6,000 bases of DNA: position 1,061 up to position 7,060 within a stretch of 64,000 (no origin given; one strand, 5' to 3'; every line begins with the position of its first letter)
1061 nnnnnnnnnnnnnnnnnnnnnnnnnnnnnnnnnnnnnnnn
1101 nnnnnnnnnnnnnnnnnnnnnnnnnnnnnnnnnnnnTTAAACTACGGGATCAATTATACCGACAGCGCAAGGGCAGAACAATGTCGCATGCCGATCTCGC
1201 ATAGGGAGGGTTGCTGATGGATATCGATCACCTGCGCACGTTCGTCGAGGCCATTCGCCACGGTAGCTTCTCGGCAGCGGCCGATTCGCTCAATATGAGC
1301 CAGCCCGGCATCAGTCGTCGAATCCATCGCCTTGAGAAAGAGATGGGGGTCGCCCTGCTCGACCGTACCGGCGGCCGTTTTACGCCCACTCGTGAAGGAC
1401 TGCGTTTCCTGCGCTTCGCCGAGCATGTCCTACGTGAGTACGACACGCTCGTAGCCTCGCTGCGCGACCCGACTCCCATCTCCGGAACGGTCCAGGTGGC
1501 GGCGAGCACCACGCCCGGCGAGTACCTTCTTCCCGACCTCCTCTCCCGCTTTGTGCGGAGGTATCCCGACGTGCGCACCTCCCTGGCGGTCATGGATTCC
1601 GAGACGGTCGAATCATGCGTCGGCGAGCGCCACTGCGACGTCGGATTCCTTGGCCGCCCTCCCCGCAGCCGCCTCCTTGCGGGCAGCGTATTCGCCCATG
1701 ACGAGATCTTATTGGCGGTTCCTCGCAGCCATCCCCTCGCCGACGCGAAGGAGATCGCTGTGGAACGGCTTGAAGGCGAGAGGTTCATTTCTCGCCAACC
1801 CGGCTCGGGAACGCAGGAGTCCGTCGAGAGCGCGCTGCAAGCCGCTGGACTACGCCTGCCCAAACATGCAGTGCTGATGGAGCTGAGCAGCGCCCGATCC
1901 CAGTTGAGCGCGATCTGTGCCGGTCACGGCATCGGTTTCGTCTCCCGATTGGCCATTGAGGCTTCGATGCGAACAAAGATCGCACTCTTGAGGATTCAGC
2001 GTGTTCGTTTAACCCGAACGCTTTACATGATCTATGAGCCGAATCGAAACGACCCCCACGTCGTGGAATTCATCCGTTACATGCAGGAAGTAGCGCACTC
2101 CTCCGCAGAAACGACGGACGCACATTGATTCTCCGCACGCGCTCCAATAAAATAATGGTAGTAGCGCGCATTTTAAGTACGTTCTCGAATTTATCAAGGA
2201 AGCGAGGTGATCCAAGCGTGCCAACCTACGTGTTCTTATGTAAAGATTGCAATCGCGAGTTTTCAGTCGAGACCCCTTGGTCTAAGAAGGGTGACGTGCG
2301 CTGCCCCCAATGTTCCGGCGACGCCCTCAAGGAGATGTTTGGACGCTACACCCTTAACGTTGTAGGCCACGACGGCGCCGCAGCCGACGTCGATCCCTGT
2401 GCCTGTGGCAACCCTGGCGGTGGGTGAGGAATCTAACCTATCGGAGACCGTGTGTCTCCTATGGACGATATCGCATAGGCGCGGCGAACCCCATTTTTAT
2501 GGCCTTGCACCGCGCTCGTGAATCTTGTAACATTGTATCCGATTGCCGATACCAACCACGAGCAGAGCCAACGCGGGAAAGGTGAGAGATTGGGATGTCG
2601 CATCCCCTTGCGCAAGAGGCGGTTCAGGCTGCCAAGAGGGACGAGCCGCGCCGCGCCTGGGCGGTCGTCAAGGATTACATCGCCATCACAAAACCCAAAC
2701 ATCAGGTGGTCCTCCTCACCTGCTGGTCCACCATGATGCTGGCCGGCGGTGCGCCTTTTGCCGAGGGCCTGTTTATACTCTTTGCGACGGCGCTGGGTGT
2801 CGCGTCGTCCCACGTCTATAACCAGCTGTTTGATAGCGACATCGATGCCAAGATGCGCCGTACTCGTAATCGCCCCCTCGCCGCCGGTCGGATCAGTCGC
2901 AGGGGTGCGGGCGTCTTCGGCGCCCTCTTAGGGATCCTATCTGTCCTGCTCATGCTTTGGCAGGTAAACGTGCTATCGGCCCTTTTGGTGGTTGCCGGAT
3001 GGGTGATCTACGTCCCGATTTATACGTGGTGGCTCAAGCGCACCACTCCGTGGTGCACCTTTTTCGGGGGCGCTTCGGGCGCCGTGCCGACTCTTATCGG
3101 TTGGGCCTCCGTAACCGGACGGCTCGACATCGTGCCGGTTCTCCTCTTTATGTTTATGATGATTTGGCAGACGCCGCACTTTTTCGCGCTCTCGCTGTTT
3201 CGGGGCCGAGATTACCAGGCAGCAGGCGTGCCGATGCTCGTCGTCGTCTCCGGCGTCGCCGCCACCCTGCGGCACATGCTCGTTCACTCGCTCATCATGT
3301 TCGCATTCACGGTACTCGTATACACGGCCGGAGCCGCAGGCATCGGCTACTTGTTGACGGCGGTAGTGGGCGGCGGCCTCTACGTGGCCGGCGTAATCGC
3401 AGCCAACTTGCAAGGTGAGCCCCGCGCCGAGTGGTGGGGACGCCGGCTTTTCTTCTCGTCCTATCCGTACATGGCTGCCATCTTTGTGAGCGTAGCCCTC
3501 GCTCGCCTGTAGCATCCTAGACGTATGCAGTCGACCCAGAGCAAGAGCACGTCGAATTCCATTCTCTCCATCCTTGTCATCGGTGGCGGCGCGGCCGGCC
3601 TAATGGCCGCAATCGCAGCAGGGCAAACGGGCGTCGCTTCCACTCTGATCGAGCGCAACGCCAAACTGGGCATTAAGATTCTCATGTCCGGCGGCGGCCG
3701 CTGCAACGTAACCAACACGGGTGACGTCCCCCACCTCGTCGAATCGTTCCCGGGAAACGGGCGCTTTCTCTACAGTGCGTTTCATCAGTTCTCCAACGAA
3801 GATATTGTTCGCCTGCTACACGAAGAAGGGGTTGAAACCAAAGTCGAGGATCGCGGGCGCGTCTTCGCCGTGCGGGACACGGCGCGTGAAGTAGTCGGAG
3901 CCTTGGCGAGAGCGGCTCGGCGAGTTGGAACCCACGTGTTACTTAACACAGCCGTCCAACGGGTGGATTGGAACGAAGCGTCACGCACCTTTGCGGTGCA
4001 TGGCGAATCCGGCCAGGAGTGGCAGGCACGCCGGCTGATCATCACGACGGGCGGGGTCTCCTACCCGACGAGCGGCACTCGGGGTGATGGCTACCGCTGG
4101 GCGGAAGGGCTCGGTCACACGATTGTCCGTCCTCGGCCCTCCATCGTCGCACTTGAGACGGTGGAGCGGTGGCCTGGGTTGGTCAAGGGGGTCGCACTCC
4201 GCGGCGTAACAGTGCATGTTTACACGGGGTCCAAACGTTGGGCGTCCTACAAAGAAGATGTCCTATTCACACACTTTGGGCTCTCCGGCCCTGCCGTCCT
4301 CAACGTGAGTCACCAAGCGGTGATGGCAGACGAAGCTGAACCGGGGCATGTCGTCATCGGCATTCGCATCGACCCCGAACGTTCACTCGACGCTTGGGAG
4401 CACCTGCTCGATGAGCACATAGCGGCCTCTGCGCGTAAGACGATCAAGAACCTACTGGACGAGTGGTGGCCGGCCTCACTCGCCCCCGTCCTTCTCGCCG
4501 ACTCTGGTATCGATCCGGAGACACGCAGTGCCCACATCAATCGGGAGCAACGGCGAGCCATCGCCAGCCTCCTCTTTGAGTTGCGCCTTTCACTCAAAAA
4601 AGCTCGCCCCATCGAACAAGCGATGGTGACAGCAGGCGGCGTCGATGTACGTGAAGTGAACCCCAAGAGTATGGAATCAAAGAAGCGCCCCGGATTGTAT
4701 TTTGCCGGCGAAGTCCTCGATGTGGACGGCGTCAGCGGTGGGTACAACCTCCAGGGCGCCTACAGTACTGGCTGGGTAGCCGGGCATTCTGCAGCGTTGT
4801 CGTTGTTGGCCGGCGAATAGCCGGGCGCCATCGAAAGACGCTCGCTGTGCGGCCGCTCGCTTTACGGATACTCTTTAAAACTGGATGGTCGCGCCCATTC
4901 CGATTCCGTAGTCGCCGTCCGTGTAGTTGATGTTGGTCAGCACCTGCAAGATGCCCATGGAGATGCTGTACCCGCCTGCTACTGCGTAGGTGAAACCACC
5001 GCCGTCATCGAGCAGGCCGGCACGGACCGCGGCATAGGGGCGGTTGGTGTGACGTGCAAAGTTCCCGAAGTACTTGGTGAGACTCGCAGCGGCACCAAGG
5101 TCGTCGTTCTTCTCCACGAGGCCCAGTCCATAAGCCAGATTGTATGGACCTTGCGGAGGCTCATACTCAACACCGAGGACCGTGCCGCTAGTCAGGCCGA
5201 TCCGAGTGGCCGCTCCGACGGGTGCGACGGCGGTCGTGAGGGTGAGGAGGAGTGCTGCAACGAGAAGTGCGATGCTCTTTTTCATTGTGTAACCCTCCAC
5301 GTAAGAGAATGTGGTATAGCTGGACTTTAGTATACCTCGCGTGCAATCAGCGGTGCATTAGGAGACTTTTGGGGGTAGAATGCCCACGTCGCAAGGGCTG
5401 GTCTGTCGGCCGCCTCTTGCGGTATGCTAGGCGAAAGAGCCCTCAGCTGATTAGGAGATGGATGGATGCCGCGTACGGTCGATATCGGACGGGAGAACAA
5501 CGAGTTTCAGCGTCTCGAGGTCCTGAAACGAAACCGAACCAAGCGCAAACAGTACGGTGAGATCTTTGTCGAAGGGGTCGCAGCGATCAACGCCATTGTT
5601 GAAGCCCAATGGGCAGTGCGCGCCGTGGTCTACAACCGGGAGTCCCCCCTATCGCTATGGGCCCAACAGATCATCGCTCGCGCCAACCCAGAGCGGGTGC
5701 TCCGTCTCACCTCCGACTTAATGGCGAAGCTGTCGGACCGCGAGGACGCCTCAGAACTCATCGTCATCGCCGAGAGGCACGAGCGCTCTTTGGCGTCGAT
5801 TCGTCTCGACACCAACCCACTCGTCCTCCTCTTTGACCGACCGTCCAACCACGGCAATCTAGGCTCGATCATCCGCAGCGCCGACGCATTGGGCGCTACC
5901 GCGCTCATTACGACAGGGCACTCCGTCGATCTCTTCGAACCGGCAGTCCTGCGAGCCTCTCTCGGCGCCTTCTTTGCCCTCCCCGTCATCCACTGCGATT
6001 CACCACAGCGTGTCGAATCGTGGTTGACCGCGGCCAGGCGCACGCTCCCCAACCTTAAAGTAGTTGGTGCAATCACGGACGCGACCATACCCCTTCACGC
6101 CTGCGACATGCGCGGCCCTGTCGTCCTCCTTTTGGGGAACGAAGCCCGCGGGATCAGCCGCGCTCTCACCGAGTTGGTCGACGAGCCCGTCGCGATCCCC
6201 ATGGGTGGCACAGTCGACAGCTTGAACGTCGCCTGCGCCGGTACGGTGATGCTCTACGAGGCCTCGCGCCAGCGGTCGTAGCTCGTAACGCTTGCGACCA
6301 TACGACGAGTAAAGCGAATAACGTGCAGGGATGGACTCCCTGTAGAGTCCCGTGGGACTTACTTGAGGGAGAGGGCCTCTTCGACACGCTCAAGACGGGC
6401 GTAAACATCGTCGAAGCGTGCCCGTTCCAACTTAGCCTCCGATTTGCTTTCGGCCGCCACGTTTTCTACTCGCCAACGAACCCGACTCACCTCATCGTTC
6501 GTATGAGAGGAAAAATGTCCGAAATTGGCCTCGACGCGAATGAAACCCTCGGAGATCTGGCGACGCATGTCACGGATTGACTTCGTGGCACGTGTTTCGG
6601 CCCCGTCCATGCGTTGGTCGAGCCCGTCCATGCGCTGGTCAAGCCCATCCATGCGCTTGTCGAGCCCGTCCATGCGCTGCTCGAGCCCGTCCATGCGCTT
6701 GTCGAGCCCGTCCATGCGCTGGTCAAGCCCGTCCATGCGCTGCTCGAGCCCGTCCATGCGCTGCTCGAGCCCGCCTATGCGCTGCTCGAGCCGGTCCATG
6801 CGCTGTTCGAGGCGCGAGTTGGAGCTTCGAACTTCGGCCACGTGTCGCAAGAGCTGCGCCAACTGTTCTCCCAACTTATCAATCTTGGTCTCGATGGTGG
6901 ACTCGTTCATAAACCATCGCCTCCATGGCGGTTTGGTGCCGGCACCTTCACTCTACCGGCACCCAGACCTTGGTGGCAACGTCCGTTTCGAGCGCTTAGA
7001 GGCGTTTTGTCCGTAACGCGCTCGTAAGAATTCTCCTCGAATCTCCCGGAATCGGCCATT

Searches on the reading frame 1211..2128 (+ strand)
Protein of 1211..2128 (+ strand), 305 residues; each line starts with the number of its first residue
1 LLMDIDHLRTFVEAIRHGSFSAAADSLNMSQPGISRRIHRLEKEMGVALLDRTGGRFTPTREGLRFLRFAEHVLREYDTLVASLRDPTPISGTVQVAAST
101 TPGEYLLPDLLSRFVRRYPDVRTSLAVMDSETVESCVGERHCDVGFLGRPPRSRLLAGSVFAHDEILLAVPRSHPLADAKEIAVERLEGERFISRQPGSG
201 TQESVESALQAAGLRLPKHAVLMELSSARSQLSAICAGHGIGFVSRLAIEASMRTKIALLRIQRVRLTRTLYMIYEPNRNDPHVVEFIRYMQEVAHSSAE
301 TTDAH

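Call 6: search_protein_families(library=pfam, proteins=[window:1211-2128:+])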
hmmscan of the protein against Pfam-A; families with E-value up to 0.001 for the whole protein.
window:1211-2128:+ (305 aa): 3 families
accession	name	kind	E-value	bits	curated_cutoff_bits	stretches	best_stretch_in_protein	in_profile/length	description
PF03466.25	LysR_substrate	-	2.9e-42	144.9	28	1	90-294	4-207/209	LysR substrate binding domain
PF00126.33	HTH_1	-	1.4e-22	79.8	26.6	1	5-63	1-59/60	Bacterial regulatory helix-turn-helix protein, lysR family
PF12849.12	PBP_like_2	-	3.2e-05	24.3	27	1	88-215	6-156/267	PBP superfamily domain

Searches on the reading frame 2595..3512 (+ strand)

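Call 6: search_protein_families(library=pfam, proteins=[window:2595-3512:+])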
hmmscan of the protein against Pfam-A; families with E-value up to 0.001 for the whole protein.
window:2595-3512:+ (305 aa): 1 family
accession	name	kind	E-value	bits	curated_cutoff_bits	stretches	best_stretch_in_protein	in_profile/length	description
PF01040.23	UbiA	-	4.8e-55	187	34.2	1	39-288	2-248/250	UbiA prenyltransferase family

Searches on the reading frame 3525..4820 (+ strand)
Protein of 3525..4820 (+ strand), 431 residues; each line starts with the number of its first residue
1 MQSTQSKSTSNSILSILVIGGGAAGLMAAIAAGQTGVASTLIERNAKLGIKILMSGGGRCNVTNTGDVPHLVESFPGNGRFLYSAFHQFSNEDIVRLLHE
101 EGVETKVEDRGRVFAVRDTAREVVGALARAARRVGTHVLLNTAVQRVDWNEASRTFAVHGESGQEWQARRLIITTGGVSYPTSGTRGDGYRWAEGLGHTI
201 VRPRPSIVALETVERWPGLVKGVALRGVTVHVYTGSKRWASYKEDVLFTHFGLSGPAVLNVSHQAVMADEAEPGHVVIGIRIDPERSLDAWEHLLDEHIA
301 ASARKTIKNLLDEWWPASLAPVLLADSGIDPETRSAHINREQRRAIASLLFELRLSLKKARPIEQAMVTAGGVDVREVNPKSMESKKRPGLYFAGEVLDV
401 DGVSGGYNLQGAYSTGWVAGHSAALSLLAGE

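Call 6: search_protein_families(library=pfam, proteins=[window:3525-4820:+])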
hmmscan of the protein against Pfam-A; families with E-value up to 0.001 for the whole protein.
window:3525-4820:+ (431 aa): 10 families
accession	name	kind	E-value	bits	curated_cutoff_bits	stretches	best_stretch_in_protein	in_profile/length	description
PF03486.20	HI0933_like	-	6.7e-84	281.6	50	1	16-421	3-243/244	HI0933-like protein Rossmann domain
PF22780.1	HI0933_like_1st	-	1.8e-25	90.1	27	1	205-368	2-165/165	HI0933-like protein barrel and H2TH domain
PF01134.28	GIDA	-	1.9e-13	50.7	22.1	2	16-177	2-150/391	Glucose inhibited division protein A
PF00890.30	FAD_binding_2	-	8.7e-10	38.8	20.4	1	16-102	2-87/414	FAD binding domain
PF12831.13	FAD_oxidored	-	1.2e-07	31.8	27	1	16-172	2-141/416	FAD dependent oxidoreductase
PF07992.20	Pyr_redox_2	-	1.8e-07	31.3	26.1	1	15-176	2-108/291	Pyridine nucleotide-disulphide oxidoreductase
PF13738.12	Pyr_redox_3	-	2.1e-07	31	30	0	70-182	34-139/305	Pyridine nucleotide-disulphide oxidoreductase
PF01266.30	DAO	-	2.7e-05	24.3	27.9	0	16-199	2-158/353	FAD dependent oxidoreductase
PF13450.12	NAD_binding_8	-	0.00028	21.6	21.9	1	18-50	1-33/68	NAD(P)-binding Rossmann-like domain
PF00070.33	Pyr_redox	-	0.00088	20.2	22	0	16-49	2-35/82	Pyridine nucleotide-disulphide oxidoreductase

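Call 65: find_homologous_proteins(query=window:3525-4820:+, max_evalue=1e-30)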
Query window:3525-4820:+ (431 aa): 7977 proteins with E <= 1e-30 among 8000 candidates; the best 120 are listed.
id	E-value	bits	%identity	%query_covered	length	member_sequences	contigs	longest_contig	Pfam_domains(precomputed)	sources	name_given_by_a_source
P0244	8.0e-283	956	100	100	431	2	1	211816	PF22780.2,PF00890.31,PF07992.21,PF13738.13,PF03486.21,PF01134.29,PF12831.14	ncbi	-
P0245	6.2e-226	768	81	98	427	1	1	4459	PF22780.2,PF00890.31,PF07992.21,PF13738.13,PF03486.21,PF01134.29,PF12831.14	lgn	-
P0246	1.6e-193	661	71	98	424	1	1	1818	PF01266.31,PF22780.2,PF13450.13,PF00890.31,PF07992.21,PF13738.13,PF03486.21,PF01134.29,PF12831.14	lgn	-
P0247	3.4e-190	650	71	91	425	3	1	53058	PF01266.31,PF22780.2,PF00890.31,PF07992.21,PF13738.13,PF03486.21,PF01134.29,PF12831.14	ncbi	-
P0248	3.5e-189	647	72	90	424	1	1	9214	PF01266.31,PF22780.2,PF00890.31,PF07992.21,PF13738.13,PF03486.21,PF01134.29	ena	-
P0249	3.4e-186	637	72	95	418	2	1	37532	PF01266.31,PF22780.2,PF00890.31,PF07992.21,PF13738.13,PF03486.21,PF01134.29,PF12831.14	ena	-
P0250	1.4e-182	625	69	97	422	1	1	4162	PF01266.31,PF22780.2,PF00890.31,PF07992.21,PF13738.13,PF03486.21,PF01134.29,PF12831.14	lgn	-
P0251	2.5e-167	575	65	91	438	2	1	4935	PF01266.31,PF22780.2,PF01593.31,PF13450.13,PF00890.31,PF07992.21,PF13738.13,PF03486.21,PF01134.29,PF12831.14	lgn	-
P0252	2.0e-161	556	63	93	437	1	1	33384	PF01266.31,PF22780.2,PF13450.13,PF00890.31,PF07992.21,PF13738.13,PF03486.21,PF01134.29,PF12831.14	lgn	-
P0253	6.4e-158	544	62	90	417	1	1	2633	PF01266.31,PF22780.2,PF13450.13,PF00890.31,PF07992.21,PF13738.13,PF03486.21,PF01134.29,PF12831.14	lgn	-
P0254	4.2e-157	541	62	90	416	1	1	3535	PF01266.31,PF22780.2,PF13450.13,PF00890.31,PF07992.21,PF00070.34,PF13738.13,PF03486.21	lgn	-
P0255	3.4e-156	538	61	90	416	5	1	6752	PF01266.31,PF22780.2,PF13450.13,PF00890.31,PF07992.21,PF00070.34,PF13738.13,PF03486.21,PF13454.13,PF01134.29,PF12831.14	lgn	-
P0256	3.5e-154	532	62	95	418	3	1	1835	PF22780.2,PF13450.13,PF07992.21,PF00070.34,PF03486.21,PF13454.13,PF01134.29,PF12831.14,PF01266.31,PF01593.31,PF00890.31,PF13738.13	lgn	-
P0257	1.5e-153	530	60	95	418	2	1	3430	PF01266.31,PF22780.2,PF00890.31,PF07992.21,PF00070.34,PF13738.13,PF03486.21,PF12831.14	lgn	-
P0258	1.8e-153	529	57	96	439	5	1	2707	PF01266.31,PF22780.2,PF13450.13,PF00890.31,PF07992.21,PF03486.21,PF01134.29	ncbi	-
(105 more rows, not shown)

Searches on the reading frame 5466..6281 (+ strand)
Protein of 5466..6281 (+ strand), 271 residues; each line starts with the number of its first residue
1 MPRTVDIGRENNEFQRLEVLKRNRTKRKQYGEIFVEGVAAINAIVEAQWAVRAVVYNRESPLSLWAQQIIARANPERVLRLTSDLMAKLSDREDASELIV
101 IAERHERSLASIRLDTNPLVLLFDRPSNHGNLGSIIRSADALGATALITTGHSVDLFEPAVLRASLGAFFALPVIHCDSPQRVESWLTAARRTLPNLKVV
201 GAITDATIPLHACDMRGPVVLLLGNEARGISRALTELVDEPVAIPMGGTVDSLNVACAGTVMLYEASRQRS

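Call 6: search_protein_families(library=pfam, proteins=[window:5466-6281:+])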
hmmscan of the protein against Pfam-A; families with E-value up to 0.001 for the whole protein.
window:5466-6281:+ (271 aa): 3 families
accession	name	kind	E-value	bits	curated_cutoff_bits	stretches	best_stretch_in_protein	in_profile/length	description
PF00588.24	SpoU_methylase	-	1.2e-31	110.2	29.7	1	119-264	2-142/142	SpoU rRNA Methylase family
PF22655.1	SpoU_sub_bind_like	-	1.4e-16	61.2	27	1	11-98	1-88/90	SpoU L30e-like domain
PF22435.1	MRM3-like_sub_bind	-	2.5e-07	31.4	27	1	12-97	2-81/84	MRM3-like substrate binding domain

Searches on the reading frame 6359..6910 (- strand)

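Call 6: search_protein_families(library=pfam, proteins=[window:6359-6910:-])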
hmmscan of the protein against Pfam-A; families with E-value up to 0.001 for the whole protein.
window:6359-6910:- (183 aa): 43 families (the best 25 are shown)
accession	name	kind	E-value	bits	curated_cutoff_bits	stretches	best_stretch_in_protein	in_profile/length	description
PF23991.1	DUF7310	-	1e-09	39.2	40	1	42-105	2-64/83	Coiled-coil region of unknown function (DUF7310)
PF16326.10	ABC_tran_CTD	-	1.5e-07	32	32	0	35-70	7-47/69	ABC transporter C-terminal domain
PF10779.14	XhlA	-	1.9e-07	31.6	34.7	0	35-78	3-46/67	Haemolysin XhlA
PF05377.16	FlaC_arch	-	2.5e-06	28.2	27.8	0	51-87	1-37/55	Flagella accessory protein C (FlaC)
PF07889.17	DUF1664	-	3.2e-06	27.6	34.6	0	6-57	71-122/124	Protein of unknown function (DUF1664)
PF00261.25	Tropomyosin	-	4.2e-06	26.8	38.6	1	6-108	4-106/242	Tropomyosin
PF05531.17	NPV_P10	-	6.8e-06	26.9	29.8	0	50-50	56-56/75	Nucleopolyhedrovirus P10 protein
PF25014.1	NET2A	-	6.8e-06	26.5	33.1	1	8-137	104-232/235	NET2A-like domain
PF14712.11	Snapin_Pallidin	-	7e-06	26.8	29.6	1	15-90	13-88/89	Snapin/Pallidin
PF01920.25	Prefoldin_2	-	1.4e-05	25.4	27.6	0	29-63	62-96/106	Prefoldin subunit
PF18504.6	Csm1_N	-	2e-05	25.3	26.3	0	24-66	22-64/70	Csm1 N-terminal domain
PF10046.14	BLOC1_2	-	2.2e-05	25.1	33.4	0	9-52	52-95/96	Biogenesis of lysosome-related organelles complex-1 subunit 2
PF01576.24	Myosin_tail_1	-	2.3e-05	22.9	38.1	1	8-117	356-465/1081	Myosin tail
PF02601.20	Exonuc_VII_L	-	2.5e-05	24.4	35.9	1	7-127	146-263/315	Exonuclease VII, large subunit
PF11932.13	DUF3450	-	3.2e-05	23.8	32.6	1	5-112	34-146/241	Protein of unknown function (DUF3450)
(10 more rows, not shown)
